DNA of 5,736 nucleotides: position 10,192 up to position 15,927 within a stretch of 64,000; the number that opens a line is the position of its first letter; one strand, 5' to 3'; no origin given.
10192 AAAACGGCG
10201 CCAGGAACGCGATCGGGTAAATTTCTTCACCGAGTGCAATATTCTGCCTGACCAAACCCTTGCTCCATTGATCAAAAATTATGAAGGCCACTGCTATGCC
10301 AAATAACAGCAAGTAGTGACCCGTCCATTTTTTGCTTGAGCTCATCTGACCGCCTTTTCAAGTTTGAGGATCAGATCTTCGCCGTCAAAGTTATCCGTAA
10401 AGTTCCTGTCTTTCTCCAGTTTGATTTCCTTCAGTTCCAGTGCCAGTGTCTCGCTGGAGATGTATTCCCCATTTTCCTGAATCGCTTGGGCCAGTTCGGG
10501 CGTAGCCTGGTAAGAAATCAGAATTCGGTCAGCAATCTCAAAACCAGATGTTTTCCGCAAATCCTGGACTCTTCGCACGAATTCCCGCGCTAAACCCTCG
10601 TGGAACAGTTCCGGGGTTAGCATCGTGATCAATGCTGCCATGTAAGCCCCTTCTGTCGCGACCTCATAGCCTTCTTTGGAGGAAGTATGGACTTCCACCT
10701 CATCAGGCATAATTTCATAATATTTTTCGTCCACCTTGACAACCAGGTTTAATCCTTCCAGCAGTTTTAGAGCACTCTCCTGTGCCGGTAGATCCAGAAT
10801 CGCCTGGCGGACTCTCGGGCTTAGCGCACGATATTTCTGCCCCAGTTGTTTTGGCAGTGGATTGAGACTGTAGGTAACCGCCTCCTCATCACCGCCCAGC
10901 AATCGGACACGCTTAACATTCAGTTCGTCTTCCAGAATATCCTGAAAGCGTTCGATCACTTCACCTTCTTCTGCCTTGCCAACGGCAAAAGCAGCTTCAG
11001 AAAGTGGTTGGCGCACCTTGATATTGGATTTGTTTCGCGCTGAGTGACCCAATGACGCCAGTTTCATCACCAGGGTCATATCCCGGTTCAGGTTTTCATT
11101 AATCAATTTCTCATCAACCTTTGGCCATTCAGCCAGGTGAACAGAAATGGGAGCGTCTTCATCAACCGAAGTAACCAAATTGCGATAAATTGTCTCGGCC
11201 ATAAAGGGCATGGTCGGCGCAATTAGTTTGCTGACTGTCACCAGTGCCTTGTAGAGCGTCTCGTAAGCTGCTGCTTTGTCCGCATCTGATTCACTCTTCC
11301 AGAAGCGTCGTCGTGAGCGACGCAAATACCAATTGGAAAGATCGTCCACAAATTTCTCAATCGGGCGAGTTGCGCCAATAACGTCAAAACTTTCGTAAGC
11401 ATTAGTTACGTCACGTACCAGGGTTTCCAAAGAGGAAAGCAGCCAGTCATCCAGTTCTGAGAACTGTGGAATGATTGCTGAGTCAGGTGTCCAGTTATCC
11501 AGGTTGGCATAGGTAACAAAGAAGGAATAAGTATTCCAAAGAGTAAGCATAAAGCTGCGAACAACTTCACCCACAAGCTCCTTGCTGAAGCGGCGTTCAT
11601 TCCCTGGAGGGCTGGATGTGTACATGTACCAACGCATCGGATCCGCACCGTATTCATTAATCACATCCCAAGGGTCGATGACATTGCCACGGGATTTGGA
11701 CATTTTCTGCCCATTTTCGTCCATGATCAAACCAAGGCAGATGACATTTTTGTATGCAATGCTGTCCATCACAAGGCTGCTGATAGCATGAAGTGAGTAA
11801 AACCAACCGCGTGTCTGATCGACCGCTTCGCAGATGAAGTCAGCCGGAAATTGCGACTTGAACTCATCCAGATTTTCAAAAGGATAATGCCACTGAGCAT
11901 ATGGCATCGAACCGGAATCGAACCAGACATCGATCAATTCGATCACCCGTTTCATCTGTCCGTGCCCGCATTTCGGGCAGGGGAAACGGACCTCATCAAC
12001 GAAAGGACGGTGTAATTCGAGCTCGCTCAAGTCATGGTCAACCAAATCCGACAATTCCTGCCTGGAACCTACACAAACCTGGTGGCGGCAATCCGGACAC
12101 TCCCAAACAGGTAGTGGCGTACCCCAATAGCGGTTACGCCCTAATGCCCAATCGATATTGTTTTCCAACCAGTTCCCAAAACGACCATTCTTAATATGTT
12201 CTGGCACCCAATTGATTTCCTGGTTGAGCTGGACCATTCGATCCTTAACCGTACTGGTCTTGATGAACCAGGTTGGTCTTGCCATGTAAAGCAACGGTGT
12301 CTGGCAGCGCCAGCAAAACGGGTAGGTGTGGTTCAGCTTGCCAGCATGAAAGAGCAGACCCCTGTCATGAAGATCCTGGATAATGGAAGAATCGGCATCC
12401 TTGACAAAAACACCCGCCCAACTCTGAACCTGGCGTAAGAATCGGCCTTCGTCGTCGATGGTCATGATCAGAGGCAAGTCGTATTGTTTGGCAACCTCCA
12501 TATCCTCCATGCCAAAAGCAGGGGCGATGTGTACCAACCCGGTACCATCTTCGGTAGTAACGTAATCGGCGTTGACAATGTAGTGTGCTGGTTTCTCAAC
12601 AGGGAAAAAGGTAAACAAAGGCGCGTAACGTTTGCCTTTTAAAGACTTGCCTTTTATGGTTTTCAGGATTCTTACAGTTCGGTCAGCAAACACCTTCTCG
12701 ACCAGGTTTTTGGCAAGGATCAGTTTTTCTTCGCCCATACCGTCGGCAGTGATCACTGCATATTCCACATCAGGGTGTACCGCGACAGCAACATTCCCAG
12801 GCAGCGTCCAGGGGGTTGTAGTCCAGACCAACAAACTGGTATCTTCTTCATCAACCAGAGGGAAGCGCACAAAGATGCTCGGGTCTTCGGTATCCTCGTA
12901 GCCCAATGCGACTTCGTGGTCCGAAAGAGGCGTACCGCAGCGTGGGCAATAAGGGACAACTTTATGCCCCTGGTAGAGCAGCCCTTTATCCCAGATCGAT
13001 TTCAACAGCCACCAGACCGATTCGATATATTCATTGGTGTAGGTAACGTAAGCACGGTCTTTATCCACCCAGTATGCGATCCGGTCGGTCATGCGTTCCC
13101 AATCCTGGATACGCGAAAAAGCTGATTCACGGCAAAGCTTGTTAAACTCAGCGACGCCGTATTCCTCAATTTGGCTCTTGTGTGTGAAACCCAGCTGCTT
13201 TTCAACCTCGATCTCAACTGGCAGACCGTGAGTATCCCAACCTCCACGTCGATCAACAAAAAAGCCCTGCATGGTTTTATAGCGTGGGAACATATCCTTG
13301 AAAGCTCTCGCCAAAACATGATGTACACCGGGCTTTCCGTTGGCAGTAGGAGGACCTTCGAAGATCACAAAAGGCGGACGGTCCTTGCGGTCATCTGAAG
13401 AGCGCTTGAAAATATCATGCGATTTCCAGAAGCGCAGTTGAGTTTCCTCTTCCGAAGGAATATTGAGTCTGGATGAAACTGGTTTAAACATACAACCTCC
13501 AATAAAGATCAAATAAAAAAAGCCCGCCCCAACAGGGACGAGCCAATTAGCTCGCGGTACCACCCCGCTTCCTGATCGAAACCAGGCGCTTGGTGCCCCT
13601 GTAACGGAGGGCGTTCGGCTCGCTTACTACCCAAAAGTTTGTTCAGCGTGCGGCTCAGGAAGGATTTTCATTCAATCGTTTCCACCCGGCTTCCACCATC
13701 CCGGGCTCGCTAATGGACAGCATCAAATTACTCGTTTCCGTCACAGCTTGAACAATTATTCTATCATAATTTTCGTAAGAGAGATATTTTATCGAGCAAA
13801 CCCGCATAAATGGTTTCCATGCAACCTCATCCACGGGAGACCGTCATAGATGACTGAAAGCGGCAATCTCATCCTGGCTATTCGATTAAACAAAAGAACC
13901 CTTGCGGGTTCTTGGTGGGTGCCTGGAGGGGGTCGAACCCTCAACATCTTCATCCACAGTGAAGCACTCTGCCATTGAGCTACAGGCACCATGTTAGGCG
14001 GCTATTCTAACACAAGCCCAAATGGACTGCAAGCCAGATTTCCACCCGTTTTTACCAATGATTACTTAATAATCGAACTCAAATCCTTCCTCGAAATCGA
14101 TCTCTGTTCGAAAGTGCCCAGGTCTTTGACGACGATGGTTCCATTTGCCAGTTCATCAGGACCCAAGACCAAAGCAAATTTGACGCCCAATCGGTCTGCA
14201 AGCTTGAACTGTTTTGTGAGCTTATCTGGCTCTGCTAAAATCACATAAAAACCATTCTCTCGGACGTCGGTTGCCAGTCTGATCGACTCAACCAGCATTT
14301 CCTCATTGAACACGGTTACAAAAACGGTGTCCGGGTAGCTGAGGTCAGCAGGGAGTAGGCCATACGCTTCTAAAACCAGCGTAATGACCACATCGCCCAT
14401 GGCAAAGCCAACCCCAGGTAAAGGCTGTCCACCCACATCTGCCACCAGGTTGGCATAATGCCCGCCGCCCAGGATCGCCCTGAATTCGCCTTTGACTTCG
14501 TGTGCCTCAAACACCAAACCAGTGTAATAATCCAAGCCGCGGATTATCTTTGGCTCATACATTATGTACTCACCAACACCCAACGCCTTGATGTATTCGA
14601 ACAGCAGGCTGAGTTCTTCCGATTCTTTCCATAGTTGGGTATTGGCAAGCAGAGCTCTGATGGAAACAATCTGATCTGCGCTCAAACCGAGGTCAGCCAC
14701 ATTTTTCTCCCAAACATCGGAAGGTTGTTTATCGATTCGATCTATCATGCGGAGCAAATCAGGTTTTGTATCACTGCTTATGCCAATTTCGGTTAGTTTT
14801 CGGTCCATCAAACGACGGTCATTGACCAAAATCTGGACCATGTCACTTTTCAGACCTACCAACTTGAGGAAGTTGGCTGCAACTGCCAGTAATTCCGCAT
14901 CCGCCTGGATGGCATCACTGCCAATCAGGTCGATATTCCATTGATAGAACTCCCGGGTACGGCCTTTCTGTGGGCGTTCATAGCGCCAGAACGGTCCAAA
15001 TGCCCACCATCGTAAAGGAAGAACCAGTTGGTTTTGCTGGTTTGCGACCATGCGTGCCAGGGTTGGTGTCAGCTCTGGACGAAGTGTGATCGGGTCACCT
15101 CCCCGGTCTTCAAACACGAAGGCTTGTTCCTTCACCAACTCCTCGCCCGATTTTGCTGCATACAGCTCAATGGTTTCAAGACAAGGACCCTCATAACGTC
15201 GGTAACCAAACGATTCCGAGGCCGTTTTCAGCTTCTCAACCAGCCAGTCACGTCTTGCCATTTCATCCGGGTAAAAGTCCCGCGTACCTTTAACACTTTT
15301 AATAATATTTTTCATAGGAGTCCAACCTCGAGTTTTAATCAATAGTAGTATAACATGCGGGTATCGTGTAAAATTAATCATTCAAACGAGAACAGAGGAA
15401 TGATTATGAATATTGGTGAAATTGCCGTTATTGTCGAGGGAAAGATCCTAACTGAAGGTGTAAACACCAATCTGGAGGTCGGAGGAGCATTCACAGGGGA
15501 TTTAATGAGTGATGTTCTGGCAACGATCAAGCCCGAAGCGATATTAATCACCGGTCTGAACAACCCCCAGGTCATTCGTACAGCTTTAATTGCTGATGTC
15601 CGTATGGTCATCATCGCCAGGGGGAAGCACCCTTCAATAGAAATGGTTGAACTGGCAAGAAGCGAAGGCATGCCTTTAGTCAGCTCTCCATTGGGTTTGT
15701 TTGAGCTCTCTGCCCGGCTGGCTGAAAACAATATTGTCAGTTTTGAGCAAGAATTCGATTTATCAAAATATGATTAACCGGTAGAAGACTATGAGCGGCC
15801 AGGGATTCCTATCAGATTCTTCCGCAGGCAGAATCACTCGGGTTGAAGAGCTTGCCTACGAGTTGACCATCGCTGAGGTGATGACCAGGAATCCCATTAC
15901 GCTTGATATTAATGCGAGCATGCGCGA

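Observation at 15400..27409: Hydrogenase-less HydBC/Hnd-type flavin module wired to a cytoplasmic formate dehydrogenase, with two NuoE/NuoF pairs and an in-operon formate channel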

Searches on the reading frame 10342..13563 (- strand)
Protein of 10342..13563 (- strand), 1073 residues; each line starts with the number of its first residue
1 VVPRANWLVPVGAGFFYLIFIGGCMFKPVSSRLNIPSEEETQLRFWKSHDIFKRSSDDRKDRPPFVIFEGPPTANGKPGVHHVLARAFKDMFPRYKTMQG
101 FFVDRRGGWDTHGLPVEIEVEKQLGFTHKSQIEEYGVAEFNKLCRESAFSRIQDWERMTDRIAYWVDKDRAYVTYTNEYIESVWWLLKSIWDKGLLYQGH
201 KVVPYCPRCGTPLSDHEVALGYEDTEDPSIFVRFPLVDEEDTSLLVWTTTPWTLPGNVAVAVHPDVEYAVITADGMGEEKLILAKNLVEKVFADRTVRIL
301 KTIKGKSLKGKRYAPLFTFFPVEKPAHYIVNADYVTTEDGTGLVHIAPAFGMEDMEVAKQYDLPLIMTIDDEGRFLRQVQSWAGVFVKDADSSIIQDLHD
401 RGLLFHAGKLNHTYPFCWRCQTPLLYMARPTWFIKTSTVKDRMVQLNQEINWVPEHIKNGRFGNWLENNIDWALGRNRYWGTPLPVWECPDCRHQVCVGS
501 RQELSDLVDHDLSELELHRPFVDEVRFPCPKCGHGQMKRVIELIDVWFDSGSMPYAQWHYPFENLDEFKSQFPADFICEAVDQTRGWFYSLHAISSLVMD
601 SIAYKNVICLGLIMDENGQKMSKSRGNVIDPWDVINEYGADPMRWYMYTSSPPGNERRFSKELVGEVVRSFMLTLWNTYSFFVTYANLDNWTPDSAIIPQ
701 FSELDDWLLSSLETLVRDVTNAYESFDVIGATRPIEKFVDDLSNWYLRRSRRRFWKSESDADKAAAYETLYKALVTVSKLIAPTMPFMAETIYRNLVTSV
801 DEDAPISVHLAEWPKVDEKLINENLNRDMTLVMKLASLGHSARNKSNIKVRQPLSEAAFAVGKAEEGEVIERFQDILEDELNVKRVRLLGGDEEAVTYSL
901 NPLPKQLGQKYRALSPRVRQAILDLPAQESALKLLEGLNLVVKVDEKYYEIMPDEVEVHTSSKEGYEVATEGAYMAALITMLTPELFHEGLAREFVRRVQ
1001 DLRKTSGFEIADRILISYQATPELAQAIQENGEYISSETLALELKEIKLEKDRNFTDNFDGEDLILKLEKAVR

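Call 4: search_protein_families(library=pfam, proteins=[window:10342-13563:-])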
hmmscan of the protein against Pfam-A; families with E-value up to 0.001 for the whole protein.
window:10342-13563:- (1073 aa): 6 families
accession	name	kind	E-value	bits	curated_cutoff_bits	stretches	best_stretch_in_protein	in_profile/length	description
PF00133.28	tRNA-synt_1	-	1.5e-123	413.1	22.7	1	43-657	3-411/414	tRNA synthetases class I (I, L, M and V)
PF19302.4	DUF5915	-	1.5e-42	145.8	27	1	874-1070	1-194/195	Domain of unknown function (DUF5915)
PF08264.19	Anticodon_1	-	6.1e-32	111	25.1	1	705-856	1-146/148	Anticodon-binding domain of tRNA ligase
PF09334.17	tRNA-synt_1g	-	9.7e-15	54.7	20.1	1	613-664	320-371/391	tRNA synthetases class I (M)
PF13603.12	tRNA-synt_1_2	-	1.4e-06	28.4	25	1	232-374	12-145/185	Leucyl-tRNA synthetase, editing domain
PF01921.24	tRNA-synt_1f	-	0.00048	19.6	27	1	612-662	274-323/360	tRNA synthetases class I (K)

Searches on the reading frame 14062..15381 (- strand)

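Call 4: search_protein_families(library=pfam, proteins=[window:14062-15381:-])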
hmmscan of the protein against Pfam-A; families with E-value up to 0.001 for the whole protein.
window:14062-15381:- (439 aa): 3 families
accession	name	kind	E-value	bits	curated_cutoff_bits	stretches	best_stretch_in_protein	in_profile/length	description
PF13393.11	tRNA-synt_His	-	6.7e-44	150.8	25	1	32-328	1-303/308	Histidyl-tRNA synthetase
PF03129.25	HGTP_anticodon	-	2.9e-13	50.2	21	1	353-439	2-92/94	Anticodon binding domain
PF00587.30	tRNA-synt_2b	-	4.2e-12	46.9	29.3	1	88-201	1-110/179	tRNA synthetase class II core domain (G, H, P, S and T)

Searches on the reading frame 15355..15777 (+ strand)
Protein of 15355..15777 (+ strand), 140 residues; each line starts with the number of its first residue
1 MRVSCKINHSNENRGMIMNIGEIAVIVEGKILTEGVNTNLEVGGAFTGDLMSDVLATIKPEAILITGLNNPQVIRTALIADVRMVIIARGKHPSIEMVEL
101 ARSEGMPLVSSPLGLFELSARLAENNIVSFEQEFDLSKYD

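Call 3: search_protein_families(library=pfam, proteins=[window:15355-15777:+])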
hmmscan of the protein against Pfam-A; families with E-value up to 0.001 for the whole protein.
window:15355-15777:+ (140 aa): 1 family
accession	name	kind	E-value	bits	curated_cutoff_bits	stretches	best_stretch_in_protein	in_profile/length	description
PF07085.17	DRTGG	-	1.8e-09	37.8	25.2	1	22-123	1-103/105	DRTGG domain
